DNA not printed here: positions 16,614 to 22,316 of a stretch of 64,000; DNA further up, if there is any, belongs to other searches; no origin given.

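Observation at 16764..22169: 1801-aa kinase-STAND-TPR-GAF-GAF-GGDEF protein with a tyrosine-kinase-like catalytic loop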

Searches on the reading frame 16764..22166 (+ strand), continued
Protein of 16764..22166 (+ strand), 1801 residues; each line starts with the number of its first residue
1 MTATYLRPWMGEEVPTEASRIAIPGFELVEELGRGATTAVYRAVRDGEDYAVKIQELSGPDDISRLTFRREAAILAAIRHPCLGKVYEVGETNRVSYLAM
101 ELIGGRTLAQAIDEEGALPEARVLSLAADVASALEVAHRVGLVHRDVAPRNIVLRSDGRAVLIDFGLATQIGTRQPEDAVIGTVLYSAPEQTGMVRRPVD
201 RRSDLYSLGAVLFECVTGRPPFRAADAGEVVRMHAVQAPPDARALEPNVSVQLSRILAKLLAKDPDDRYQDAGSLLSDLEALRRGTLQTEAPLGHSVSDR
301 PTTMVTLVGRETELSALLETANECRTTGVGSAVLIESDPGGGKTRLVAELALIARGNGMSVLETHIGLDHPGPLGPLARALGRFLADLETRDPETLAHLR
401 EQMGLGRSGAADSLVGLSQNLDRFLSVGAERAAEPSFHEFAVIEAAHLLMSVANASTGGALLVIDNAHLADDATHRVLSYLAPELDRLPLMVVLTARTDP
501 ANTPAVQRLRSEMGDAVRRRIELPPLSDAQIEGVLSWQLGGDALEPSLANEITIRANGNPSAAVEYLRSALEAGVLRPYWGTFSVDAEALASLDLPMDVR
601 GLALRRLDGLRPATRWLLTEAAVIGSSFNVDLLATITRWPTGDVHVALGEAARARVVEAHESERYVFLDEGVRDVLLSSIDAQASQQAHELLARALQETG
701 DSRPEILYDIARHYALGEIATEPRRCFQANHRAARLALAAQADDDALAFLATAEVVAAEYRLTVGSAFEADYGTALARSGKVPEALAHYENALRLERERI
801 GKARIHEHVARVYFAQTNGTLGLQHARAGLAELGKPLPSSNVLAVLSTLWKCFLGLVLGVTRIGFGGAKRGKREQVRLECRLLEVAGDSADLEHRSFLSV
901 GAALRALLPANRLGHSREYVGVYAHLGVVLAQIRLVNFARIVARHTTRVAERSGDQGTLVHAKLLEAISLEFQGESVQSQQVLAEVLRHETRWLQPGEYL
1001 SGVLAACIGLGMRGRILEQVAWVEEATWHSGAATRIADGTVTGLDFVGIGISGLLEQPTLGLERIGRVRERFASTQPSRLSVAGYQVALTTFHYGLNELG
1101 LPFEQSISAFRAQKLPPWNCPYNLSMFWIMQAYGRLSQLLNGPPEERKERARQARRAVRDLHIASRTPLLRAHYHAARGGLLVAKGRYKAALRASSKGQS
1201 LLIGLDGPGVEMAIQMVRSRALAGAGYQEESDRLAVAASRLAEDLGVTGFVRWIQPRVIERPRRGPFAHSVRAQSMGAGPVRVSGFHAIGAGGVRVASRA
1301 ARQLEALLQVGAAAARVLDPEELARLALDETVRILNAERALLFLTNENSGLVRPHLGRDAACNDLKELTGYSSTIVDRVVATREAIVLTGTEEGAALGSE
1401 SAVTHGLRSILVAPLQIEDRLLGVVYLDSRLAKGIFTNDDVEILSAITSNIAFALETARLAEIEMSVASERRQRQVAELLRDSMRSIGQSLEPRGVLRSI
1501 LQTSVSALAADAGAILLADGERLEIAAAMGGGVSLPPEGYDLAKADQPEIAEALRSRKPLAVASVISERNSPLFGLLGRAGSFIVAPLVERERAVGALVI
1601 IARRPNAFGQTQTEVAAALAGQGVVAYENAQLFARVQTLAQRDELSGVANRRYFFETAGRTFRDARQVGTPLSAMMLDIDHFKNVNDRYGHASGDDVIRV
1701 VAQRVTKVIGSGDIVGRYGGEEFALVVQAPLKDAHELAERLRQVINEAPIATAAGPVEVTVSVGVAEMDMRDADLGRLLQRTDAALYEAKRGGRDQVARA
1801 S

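Call 26: find_related_loci(query=window:16764-22166:+, collection=genome_contigs, flank=10000)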
Query window:16764-22166:+ (1801 aa) in genome_contigs; peptide patterns used: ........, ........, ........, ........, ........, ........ (x = any residue, [..] = any of these).
599 stretches matched a pattern (row limit reached: there are more); 576 encode a relative of the query (tblastn E <= 1e-3); the best 80 are kept; 80 distinct loci.
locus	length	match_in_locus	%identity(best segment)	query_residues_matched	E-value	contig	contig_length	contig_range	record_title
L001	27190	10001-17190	88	5-1801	0e+0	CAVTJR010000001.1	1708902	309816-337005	MAG: uncultured Actinomycetota bacterium isolate MFD05580.bin.1.93 genome assembly, contig: contig_26444, whole genome s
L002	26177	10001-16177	80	1-1800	0e+0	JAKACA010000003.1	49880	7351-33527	MAG: Actinomycetes bacterium isolate WH2.bin64 NODE_1002_length_49880_cov_2.294475, whole genome shotgun sequence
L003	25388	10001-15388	89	5-1801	0e+0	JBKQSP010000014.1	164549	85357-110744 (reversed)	MAG: Acidimicrobiales bacterium isolate MHr1A1B1C__bin_13 MHr1A1B1C_000000034625, whole genome shotgun sequence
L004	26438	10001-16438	73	10-1801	0e+0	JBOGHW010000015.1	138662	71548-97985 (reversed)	MAG: Acidimicrobiales bacterium isolate TC-S_metawrap_bin.20 k127_4322885, whole genome shotgun sequence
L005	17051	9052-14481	67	11-1800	0e+0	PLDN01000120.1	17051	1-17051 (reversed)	MAG: Acidimicrobiaceae bacterium isolate palsa_601 73.20111000_P2D.26_contig_5591, whole genome shotgun sequence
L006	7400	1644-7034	65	7-1801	0e+0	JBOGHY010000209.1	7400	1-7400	MAG: Acidimicrobiales bacterium isolate TC-S_metawrap_bin.162 k127_2412894, whole genome shotgun sequence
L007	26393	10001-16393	81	1-1801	0e+0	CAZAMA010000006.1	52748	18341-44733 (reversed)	MAG TPA_asm: uncultured Acidimicrobiaceae bacterium isolate SRP226684_co1_16 genome assembly, contig: NODE_252_length_52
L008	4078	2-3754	63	552-1800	0e+0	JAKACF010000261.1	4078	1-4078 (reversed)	MAG: Actinomycetes bacterium isolate WH2.bin86 NODE_42345_length_4078_cov_0.992660, whole genome shotgun sequence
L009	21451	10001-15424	67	11-1798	0e+0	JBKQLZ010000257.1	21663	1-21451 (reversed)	MAG: Acidimicrobiales bacterium isolate CRr3G3H3I__bin_42 CRr3G3H3I_000000291133, whole genome shotgun sequence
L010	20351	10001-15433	64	11-1800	0e+0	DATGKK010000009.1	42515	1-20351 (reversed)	MAG TPA_asm: Acidimicrobiales bacterium isolate SMAG_U9857 k141_166853, whole genome shotgun sequence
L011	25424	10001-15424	67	11-1798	0e+0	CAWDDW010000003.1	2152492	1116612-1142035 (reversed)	MAG: uncultured Acidimicrobiaceae bacterium isolate MFD05580.bin.2.14 genome assembly, contig: contig_39806, whole genom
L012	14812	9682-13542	35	1302-1798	6e-56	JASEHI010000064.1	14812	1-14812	MAG: Anaerolineales bacterium isolate Yes70-19 NODE_64_length_14812_cov_38.695331, whole genome shotgun sequence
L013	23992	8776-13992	27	26-1797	2e-49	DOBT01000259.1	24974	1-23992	MAG TPA_asm: Cyanobacteria bacterium UBA8530 contig_233844, whole genome shotgun sequence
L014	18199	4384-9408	28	12-1797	5e-49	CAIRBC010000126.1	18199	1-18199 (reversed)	MAG: uncultured Nitrosomonadales bacterium isolate Kiruna2_bin-1694 genome assembly, contig: bin-1694:126/600, whole gen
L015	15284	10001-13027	30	1297-1798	7e-42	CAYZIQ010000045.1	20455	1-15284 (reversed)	MAG TPA_asm: uncultured Chloroflexus sp. isolate SRP098346_co1_418 genome assembly, contig: NODE_2477_length_20455_cov_2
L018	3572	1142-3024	36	1556-1801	6e-37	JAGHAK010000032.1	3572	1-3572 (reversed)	MAG: Elusimicrobia bacterium isolate AUK228 PB_MBMC_182_c_000000000114, whole genome shotgun sequence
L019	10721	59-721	36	1582-1801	2e-35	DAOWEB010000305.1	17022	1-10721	MAG TPA_asm: Spirochaetaceae bacterium isolate CSMAG_1928 CSMAG_1928_k141_2704091_length_17022_cov_9.0000, whole genome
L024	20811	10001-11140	39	1609-1801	4e-34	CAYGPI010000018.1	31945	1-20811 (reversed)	MAG TPA_asm: uncultured Francisellaceae bacterium isolate ERP117304_co1_35 genome assembly, contig: NODE_1501_length_319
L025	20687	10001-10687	36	1576-1801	8e-34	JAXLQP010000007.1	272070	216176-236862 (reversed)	MAG: Blastocatellia bacterium isolate STL-ACI6 C1.198.fa-7, whole genome shotgun sequence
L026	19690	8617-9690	31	1452-1801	9e-34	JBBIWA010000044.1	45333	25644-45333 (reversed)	MAG: Acidobacteriota bacterium isolate ETS170220_bin_9 NODE_295_length_45333_cov_4.57074, whole genome shotgun sequence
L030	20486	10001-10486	42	1636-1796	5e-33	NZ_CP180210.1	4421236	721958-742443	Alteromonas sp. H39 chromosome, complete genome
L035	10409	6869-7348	46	1640-1796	1e-32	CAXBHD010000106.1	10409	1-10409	MAG TPA_asm: uncultured Devosia sp. isolate ERR2762108_metabat2_133 genome assembly, contig: ERZ3421638.7393, whole geno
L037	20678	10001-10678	36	1579-1801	2e-32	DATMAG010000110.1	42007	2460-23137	MAG TPA_asm: Blastocatellia bacterium isolate SMAG_U13319 k141_394575, whole genome shotgun sequence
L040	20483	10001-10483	44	1640-1799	2e-32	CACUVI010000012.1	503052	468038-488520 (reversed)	Rhodospirillaceae bacterium LM-1 genome assembly, contig: MTBLM1_Contig_2, whole genome shotgun sequence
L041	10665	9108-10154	30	1452-1801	2e-32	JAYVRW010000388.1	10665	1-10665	MAG: Blastocatellia bacterium isolate GL73_DN_metabat_76 GL73_DN_metabat_76_387, whole genome shotgun sequence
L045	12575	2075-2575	41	1631-1796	6e-32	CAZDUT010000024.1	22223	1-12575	MAG TPA_asm: uncultured Alteromonas sp. isolate SRP321284_co1_40 genome assembly, contig: NODE_2721_length_22223_cov_5.9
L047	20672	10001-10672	36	1581-1801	1e-31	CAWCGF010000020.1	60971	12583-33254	MAG: uncultured Acidobacteriota bacterium isolate MFD01275.bin.1.183 genome assembly, contig: contig_3002, whole genome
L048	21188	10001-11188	28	1407-1796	1e-31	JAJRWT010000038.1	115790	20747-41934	MAG: Myxococcota bacterium isolate Dive96_bin2.54 k141_1309704, whole genome shotgun sequence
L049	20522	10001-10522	39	1628-1800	1e-31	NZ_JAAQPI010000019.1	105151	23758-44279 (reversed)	Pseudomaricurvus alkylphenolicus strain KCTC 32386 Scaffold19_1, whole genome shotgun sequence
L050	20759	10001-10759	36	1532-1801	7e-32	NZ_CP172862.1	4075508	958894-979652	Methylosinus sporium strain UOS2 chromosome, complete genome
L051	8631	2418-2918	40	1631-1796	6e-32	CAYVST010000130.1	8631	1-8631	MAG TPA_asm: uncultured Alteromonas sp. isolate SRP268394_co2_176 genome assembly, contig: NODE_12155_length_8631_cov_20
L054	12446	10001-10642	42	1587-1796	2e-31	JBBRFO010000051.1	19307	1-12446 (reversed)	MAG: Solirubrobacterales bacterium isolate Co_metawrap_2574 Cmw_2574_k141_16540265_length_19307_cov_9.9981, whole genome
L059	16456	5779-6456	33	1579-1801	6e-31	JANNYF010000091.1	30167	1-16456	MAG: Blastocatellia bacterium isolate VAR_34_concoct_43 VAR_34_k141_2499918, whole genome shotgun sequence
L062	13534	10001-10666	37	1584-1801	9e-31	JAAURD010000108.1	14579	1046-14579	MAG: Chloroflexaceae bacterium isolate RM2_2_1 NODE_515_length_14579_cov_6.058400, whole genome shotgun sequence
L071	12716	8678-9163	42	1636-1796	2e-30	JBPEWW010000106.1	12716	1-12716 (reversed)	MAG: Alteromonas sp. isolate MAG08 MAG08_MAG08_106, whole genome shotgun sequence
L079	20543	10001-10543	42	1628-1800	5e-30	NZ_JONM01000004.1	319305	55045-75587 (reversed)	Andreprevotia chitinilytica DSM 18519 BR41DRAFT_scaffold00004.4_C, whole genome shotgun sequence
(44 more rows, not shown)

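Call 38: search_protein_families(library=padloc, proteins=[window:16764-22166:+], max_evalue=0.001)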
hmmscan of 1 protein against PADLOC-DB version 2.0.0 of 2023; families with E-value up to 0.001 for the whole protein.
window:16764-22166:+ (1801 aa): 33 families (the best 25 are shown)
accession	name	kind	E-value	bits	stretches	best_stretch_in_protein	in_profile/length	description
PDLC04042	PD-T4-6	-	6.1e-75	250.6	1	20-290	5-280/292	-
PDLC04053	PD-T4-6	-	9.7e-67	223.6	1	23-290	8-279/311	-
PDLC04043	PD-T4-6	-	3.4e-65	218.9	1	26-284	17-279/452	-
PDLC04138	mad6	-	3.7e-62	209.2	1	26-299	53-330/659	mads_6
PDLC04054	PD-T4-6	-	1.1e-61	207.2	1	22-300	8-291/347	-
PDLC04060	PD-T4-6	-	1.9e-59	199.9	1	26-304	10-290/486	-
PDLC04047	PD-T4-6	-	5.7e-59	197.8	1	26-294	12-284/327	-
PDLC04061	PD-T4-6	-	6.3e-59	198.8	1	26-286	18-287/510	-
PDLC04039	PD-T4-6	-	7.7e-58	194.6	1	26-288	16-281/458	-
PDLC04052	PD-T4-6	-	4.1e-57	192.5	1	26-306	11-298/496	-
PDLC04040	PD-T4-6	-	2.5e-51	173.1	1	33-293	3-276/547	-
PDLC04057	PD-T4-6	-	3.7e-51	172.5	1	26-316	10-305/443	-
PDLC04041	PD-T4-6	-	1.2e-50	171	1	26-285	30-293/443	-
PDLC04064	PD-T4-6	-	8e-44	148.1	1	23-282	19-280/369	-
PDLC04048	PD-T4-6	-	6.1e-43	145.5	1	26-281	12-271/354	-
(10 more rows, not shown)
